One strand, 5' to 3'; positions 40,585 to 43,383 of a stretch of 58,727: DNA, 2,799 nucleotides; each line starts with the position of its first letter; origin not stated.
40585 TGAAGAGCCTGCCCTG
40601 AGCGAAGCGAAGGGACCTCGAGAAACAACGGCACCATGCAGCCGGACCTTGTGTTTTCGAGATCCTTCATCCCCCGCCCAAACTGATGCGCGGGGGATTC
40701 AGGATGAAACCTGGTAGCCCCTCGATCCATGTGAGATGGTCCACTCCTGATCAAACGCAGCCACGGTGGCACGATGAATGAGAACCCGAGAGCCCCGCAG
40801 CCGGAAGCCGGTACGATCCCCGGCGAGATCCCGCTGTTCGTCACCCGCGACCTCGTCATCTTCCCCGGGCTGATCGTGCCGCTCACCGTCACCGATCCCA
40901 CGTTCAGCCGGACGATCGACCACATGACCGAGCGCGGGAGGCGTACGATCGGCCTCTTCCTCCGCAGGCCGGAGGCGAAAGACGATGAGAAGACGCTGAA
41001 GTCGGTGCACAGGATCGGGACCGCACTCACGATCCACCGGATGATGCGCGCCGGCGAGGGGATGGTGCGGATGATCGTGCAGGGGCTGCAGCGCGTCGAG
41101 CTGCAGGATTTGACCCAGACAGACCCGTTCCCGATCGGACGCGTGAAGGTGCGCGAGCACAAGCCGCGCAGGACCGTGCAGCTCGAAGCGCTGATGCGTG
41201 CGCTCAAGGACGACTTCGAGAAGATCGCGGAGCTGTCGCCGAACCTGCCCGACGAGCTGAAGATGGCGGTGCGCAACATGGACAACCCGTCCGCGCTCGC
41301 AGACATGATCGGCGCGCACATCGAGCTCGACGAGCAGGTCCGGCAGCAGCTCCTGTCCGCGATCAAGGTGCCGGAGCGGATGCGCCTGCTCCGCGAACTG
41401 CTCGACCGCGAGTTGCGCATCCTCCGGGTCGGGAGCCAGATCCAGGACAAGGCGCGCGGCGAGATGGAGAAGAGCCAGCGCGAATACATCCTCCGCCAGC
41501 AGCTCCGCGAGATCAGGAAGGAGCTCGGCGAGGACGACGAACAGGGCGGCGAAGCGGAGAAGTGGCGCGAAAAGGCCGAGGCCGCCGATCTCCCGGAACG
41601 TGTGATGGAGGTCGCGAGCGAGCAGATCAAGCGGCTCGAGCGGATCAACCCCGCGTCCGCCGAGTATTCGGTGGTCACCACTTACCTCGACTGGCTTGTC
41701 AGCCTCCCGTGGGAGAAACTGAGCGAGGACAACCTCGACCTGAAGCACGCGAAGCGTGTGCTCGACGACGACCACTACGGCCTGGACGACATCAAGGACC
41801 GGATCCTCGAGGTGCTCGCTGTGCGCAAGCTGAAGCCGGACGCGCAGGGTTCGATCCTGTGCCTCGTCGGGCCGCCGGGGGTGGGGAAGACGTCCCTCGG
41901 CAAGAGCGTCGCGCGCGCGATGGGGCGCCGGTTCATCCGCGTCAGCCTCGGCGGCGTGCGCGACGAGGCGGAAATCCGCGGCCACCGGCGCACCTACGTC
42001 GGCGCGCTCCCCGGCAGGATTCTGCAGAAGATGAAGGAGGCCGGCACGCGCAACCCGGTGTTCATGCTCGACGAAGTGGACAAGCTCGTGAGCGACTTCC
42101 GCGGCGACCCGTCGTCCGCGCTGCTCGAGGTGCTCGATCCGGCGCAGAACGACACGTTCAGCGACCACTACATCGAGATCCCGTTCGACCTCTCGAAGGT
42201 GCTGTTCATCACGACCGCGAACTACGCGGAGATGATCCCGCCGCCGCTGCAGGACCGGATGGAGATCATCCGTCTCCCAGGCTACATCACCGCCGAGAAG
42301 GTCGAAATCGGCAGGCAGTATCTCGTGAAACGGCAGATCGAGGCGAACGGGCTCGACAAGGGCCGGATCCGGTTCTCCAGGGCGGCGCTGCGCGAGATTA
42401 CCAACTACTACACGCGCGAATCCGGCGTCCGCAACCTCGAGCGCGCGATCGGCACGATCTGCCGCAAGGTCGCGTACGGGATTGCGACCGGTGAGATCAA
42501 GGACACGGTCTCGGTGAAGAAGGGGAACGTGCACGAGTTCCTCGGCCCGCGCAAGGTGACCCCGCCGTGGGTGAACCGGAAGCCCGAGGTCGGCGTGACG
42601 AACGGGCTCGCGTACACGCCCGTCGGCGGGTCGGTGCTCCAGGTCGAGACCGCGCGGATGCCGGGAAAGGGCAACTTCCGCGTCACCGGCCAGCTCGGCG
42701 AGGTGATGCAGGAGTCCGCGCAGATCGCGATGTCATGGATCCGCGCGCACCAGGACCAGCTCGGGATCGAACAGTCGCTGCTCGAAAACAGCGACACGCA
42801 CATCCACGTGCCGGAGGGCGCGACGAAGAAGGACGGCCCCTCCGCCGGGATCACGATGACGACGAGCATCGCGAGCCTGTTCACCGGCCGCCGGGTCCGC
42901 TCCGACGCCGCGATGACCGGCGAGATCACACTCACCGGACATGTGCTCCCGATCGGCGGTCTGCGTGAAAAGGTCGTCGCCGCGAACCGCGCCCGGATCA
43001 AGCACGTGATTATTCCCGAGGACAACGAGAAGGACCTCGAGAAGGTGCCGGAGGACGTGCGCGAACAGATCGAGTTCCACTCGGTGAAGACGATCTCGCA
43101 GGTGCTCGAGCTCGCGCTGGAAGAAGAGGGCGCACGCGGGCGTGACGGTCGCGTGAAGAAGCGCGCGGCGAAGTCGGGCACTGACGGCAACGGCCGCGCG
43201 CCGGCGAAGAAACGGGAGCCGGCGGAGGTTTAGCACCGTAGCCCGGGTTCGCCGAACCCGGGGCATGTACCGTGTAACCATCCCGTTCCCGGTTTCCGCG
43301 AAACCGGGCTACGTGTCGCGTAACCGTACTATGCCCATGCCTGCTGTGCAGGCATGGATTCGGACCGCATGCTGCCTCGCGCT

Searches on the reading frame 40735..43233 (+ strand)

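Call 88: search_protein_families(library=pfam, proteins=[window:40735-43233:+])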
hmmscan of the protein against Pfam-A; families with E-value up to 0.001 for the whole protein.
window:40735-43233:+ (832 aa): 10 families
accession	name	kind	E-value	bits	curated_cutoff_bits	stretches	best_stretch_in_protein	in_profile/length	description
PF05362.19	Lon_C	-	9.7e-84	280.5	21.1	1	594-796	2-204/205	Lon protease (S16) C-terminal proteolytic domain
PF02190.22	LON_substr_bdg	-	7.7e-43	147.2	28.7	1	31-225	1-200/200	ATP-dependent protease La (LON) substrate-binding domain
PF00004.35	AAA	-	3.4e-25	89.4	21.2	1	375-513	1-127/131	ATPase family associated with various cellular activities (AAA)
PF22667.2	Lon_lid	-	3.6e-21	75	27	1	536-589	1-54/57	Lon protease AAA+ ATPase lid domain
PF07728.20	AAA_5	-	1.1e-07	32.4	22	1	375-508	2-138/139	AAA domain (dynein-related subfamily)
PF13541.12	ChlI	-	1.5e-06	28.5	27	1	637-764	1-121/121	Subunit ChlI of Mg-chelatase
PF13401.12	AAA_22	-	5.4e-05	24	27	1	372-467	5-104/130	AAA domain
PF13191.12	AAA_16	-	8.9e-05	23.5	32.6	1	369-436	19-85/167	AAA ATPase domain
PF05496.18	RuvB_N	-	0.00038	20.7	27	0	346-404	8-65/159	Holliday junction DNA helicase RuvB P-loop domain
PF07724.20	AAA_2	-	0.00083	19.9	27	0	376-498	7-126/166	AAA domain (Cdc48 subfamily)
